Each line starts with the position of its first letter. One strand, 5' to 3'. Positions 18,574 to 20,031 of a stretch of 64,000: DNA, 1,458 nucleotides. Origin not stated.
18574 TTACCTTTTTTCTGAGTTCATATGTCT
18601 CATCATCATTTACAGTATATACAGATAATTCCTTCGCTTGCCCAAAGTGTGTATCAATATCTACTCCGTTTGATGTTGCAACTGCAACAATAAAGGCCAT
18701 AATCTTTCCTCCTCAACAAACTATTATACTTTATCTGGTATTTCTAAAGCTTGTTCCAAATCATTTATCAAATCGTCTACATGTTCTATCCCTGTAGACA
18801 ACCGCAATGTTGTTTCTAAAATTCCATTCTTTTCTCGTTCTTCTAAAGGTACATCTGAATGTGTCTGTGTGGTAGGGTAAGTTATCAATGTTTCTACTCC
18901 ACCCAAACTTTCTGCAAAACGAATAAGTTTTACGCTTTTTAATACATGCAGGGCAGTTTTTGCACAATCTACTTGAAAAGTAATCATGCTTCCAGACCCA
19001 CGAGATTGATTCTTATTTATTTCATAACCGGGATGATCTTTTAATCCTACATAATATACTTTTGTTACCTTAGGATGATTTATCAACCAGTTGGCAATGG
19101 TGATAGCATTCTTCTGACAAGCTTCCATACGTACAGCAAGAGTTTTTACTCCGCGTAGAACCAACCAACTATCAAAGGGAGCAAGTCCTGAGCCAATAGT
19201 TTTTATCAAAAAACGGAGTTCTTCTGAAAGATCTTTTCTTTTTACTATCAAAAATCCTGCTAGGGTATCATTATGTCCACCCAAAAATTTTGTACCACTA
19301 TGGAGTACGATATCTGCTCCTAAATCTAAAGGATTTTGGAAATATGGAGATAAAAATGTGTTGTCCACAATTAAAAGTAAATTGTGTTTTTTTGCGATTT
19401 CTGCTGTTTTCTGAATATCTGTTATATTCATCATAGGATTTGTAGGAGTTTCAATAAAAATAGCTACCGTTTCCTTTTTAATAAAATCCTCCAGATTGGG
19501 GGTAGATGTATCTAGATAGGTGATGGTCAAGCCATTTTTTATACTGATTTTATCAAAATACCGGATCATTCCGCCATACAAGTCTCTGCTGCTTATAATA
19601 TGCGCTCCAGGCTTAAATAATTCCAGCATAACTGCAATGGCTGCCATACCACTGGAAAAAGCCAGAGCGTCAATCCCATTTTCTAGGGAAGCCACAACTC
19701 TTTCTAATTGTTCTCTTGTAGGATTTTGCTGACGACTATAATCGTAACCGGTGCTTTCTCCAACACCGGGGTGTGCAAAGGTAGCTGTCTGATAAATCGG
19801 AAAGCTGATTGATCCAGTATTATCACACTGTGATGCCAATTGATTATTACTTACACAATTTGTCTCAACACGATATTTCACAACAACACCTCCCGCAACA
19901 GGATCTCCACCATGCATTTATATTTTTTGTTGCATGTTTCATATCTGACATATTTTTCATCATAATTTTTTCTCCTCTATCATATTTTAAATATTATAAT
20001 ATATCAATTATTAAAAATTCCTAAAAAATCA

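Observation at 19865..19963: Unannotated 32-codon ORF with 4 Met then 6 Cys codons, overlapping the start and SD of the cystathionine lyase gene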

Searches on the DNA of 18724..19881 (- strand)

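Call 74: search_rna_families(sources=[L002, L004, L005, L006, L009, L012, L016, L022, L024, L032, L161], threshold=gathering)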
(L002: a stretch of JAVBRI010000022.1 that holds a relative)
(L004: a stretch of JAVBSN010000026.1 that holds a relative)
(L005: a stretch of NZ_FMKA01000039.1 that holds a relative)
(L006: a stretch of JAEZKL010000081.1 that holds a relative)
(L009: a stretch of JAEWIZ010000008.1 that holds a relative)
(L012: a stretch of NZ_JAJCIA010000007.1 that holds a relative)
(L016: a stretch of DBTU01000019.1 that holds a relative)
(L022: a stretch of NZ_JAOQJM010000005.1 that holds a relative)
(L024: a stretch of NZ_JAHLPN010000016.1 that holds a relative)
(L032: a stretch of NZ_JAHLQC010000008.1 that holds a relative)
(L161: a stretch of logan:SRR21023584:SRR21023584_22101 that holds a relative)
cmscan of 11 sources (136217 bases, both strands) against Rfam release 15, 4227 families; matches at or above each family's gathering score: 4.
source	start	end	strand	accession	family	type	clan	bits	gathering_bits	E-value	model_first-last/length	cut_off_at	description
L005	10256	10454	-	RF02541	LSU_rRNA_bacteria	Gene; rRNA;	CL00112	161.4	50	1.7e-48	2727-2925/2925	5'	Bacterial large subunit ribosomal RNA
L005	9931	10002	-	RF00005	tRNA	Gene; tRNA;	CL00001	67.6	29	3e-12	1-71/71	no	tRNA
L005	10068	10140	-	RF00005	tRNA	Gene; tRNA;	CL00001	67.6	29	3.1e-12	1-71/71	no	tRNA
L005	9857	9927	-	RF00005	tRNA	Gene; tRNA;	CL00001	63.6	29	3.9e-11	1-71/71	no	tRNA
